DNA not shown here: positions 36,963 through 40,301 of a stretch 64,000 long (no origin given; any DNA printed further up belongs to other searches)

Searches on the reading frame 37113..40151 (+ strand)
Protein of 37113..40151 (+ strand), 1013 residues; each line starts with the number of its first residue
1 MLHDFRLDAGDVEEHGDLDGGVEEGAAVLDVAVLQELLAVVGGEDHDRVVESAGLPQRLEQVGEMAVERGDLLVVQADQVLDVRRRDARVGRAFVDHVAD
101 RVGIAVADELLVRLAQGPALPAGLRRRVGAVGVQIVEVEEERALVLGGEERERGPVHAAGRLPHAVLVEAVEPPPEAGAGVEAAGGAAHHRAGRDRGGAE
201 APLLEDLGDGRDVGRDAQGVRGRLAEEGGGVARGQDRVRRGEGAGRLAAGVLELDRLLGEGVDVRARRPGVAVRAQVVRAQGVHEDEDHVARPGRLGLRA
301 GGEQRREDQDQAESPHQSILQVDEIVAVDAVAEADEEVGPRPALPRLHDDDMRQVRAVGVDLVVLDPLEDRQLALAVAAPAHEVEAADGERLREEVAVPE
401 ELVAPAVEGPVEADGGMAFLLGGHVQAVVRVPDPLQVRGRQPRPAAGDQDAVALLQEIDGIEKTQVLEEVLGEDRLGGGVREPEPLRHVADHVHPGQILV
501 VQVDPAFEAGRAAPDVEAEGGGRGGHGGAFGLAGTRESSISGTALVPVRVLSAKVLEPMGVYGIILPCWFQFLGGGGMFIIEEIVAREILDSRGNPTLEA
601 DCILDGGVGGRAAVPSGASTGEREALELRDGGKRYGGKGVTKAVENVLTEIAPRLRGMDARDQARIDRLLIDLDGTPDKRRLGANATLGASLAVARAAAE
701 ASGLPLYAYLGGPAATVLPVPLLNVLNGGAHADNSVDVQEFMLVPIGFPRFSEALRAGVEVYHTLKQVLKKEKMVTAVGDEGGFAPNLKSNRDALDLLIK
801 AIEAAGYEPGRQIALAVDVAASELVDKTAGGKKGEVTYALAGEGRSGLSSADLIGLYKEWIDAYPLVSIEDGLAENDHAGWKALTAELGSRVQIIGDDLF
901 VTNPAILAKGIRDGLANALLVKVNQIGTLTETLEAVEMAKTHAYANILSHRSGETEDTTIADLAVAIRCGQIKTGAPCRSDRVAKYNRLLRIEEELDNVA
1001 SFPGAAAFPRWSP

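Call 58: search_protein_families(library=pfam, proteins=[window:37113-40151:+], max_evalue=0.01)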
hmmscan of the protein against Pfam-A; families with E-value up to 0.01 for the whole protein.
window:37113-40151:+ (1013 aa): 2 families
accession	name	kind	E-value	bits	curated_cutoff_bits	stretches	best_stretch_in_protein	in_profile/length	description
PF00113.28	Enolase_C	-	8.3e-121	403.3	21.5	1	716-1006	2-291/296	Enolase, C-terminal TIM barrel domain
PF03952.21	Enolase_N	-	1.2e-54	184.4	35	1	581-710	1-131/131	Enolase, N-terminal domain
